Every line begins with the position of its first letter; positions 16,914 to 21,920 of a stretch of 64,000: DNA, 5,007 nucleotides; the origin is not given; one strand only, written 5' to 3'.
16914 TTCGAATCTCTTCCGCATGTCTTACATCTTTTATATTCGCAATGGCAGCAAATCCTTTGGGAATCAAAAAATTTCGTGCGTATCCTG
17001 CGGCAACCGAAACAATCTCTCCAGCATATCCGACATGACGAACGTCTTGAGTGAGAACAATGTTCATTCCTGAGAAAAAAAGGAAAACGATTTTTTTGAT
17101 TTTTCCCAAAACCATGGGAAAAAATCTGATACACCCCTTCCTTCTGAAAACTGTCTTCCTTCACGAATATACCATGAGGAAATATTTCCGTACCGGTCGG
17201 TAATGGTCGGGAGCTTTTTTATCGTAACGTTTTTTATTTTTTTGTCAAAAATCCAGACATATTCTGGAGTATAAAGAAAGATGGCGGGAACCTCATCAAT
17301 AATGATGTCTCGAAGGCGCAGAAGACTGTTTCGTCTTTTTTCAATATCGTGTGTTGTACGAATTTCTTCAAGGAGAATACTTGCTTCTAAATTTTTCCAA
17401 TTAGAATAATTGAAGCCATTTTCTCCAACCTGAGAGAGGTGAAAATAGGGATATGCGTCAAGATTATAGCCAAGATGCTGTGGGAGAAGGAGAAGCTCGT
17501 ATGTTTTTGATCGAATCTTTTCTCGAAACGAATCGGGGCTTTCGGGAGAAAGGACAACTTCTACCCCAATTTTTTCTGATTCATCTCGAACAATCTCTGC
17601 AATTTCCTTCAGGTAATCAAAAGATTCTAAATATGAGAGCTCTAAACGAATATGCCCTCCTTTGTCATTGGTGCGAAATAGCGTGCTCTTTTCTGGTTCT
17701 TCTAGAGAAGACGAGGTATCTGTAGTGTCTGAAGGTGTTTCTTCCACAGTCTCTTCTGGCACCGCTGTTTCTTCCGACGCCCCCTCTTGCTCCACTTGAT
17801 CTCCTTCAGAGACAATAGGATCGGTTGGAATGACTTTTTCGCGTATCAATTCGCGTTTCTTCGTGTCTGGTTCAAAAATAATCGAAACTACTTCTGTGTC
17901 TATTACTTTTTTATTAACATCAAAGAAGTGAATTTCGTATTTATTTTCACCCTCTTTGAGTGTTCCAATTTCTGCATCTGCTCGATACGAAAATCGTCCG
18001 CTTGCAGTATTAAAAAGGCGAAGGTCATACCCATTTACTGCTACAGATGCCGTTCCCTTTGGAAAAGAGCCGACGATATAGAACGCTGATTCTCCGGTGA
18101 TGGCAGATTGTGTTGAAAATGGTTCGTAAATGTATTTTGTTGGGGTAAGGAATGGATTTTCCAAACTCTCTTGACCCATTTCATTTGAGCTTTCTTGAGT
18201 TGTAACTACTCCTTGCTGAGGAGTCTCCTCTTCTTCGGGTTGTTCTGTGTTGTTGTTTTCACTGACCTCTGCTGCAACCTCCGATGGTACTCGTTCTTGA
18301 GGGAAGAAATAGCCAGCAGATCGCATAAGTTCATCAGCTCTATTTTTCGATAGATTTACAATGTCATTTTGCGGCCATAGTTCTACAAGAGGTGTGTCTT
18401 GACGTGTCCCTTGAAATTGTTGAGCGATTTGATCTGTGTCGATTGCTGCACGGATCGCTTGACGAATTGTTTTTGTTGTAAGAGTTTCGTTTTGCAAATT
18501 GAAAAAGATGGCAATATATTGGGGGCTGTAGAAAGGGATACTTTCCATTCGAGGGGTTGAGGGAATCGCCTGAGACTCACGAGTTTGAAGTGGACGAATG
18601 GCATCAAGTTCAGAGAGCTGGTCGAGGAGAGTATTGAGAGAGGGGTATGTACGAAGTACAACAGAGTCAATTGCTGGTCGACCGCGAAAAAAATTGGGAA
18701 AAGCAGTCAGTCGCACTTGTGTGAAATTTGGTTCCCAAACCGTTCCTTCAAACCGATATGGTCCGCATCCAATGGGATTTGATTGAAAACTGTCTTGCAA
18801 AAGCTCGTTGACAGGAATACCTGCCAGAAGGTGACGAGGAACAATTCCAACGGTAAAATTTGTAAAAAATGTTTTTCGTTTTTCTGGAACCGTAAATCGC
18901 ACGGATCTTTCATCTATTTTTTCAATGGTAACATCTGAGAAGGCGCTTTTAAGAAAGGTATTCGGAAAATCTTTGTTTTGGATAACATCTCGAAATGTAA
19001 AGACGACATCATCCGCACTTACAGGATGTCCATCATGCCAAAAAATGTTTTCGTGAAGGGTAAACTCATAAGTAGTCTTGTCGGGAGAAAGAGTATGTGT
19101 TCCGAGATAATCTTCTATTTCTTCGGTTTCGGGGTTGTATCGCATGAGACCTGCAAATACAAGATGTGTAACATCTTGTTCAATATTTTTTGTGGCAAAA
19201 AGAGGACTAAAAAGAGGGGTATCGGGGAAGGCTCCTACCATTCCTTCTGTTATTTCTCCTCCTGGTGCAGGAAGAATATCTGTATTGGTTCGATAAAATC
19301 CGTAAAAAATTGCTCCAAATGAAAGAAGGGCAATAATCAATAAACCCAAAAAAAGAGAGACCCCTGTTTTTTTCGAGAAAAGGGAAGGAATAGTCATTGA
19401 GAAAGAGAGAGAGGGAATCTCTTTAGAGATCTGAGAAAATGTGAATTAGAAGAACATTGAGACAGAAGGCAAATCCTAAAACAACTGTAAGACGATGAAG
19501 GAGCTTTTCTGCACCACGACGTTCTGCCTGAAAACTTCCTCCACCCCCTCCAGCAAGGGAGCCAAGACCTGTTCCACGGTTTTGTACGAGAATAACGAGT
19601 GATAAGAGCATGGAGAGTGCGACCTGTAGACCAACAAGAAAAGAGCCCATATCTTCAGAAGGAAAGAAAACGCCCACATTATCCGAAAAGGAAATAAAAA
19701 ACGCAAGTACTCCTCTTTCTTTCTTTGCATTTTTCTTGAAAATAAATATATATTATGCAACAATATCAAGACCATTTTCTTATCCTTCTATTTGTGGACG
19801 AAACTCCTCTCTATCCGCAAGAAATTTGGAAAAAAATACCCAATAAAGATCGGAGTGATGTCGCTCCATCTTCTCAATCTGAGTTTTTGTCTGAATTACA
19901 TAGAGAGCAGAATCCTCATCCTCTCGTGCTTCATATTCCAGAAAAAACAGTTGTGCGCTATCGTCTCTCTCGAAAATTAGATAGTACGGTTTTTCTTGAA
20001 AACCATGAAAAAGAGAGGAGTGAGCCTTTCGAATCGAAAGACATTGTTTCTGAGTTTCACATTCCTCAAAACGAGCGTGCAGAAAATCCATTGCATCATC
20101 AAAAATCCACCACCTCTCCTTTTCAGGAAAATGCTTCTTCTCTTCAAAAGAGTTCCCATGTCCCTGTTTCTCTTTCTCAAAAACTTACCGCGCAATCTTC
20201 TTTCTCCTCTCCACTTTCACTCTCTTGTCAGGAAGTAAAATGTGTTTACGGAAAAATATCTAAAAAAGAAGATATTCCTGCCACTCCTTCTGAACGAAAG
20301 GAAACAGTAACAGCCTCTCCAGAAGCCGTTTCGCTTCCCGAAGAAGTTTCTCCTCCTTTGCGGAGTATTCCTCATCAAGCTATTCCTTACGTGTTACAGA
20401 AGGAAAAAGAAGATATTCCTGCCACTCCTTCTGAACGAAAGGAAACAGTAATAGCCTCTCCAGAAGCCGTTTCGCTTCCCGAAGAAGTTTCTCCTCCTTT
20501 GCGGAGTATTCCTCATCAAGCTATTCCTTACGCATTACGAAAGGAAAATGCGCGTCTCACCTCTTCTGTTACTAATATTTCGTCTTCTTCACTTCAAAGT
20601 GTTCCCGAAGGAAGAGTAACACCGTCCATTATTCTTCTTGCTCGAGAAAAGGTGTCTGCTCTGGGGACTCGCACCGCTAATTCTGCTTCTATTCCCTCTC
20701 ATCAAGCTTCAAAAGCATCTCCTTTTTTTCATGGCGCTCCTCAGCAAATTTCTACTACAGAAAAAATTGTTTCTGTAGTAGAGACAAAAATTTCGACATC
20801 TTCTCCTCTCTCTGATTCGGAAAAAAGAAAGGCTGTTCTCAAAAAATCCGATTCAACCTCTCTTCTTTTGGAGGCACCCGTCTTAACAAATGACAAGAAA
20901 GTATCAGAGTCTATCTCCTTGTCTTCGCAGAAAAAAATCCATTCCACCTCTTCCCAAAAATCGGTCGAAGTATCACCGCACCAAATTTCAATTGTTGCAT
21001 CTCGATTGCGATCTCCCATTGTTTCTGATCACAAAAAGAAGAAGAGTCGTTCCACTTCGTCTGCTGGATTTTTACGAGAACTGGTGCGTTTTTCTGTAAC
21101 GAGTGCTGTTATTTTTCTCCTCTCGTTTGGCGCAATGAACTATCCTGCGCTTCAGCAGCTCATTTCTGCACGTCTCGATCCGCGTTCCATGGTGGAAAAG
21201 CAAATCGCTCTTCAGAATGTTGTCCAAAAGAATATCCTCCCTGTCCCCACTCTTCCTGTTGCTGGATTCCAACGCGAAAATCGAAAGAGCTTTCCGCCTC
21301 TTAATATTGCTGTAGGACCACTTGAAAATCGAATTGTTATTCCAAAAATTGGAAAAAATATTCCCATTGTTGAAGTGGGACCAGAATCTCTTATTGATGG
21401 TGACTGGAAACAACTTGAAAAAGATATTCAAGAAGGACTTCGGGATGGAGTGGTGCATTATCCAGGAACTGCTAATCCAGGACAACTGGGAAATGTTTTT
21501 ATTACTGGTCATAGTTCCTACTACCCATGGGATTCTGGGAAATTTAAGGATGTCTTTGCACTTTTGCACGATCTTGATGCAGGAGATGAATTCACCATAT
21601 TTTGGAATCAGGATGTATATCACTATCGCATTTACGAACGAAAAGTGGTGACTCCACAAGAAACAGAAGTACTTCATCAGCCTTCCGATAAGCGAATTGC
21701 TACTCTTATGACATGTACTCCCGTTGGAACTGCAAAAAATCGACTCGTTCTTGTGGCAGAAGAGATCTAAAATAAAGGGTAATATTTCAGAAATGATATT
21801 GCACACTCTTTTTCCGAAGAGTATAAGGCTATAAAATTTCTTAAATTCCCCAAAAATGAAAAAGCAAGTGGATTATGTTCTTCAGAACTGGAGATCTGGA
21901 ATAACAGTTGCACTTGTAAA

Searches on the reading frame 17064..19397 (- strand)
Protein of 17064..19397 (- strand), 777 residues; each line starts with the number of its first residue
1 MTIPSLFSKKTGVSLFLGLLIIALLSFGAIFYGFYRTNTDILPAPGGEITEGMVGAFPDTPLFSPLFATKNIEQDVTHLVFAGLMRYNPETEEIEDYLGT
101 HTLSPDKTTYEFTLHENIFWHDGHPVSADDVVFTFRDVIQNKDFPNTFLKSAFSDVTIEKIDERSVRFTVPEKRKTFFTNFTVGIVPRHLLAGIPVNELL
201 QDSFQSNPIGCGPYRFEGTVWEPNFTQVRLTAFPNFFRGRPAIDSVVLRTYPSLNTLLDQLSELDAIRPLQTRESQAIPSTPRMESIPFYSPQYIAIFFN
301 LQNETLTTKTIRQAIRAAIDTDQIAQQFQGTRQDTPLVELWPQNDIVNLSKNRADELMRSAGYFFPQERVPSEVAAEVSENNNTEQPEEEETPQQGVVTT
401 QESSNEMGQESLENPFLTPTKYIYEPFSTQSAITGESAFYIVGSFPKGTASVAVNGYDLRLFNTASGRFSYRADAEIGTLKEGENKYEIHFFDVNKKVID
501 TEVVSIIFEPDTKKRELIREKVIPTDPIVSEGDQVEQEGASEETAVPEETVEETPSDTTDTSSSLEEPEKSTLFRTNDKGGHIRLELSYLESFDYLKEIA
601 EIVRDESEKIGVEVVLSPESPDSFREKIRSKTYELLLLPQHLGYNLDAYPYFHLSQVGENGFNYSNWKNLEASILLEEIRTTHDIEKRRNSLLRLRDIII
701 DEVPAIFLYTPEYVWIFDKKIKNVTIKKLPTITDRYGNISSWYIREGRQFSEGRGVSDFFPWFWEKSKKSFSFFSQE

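Call 54: search_protein_families(library=pfam, proteins=[window:17064-19397:-], max_evalue=0.001)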
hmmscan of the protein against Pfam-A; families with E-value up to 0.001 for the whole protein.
window:17064-19397:- (777 aa): 1 family
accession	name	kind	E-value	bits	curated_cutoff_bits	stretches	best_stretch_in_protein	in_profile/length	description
PF00496.27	SBP_bac_5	-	4.3e-47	161.4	32.4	1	102-363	11-278/368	Bacterial extracellular solute-binding proteins, family 5 Middle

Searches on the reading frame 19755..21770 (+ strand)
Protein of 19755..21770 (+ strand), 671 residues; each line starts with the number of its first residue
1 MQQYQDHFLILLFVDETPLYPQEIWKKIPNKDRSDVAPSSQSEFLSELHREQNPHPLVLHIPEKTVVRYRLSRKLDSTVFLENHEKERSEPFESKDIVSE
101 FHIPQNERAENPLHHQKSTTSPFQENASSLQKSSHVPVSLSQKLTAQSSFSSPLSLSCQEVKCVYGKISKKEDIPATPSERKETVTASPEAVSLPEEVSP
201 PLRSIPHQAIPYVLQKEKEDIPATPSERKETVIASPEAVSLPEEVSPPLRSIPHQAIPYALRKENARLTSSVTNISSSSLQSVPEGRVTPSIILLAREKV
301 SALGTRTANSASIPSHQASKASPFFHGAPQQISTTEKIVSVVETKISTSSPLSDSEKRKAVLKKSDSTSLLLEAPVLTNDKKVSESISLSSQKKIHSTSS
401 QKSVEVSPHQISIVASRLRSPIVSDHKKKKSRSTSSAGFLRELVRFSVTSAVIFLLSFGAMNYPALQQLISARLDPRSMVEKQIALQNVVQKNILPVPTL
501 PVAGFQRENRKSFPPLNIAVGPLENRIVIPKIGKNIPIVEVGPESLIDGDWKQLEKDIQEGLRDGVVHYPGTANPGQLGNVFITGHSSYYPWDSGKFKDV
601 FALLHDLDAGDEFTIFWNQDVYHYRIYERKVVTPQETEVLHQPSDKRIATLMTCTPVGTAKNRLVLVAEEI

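Call 54: search_protein_families(library=pfam, proteins=[window:19755-21770:+], max_evalue=0.001)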
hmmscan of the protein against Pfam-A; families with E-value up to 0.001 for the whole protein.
window:19755-21770:+ (671 aa): 1 family
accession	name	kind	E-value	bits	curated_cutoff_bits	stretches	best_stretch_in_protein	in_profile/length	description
PF04203.18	Sortase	-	6.2e-24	84.6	26.6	1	527-670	1-124/125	Sortase domain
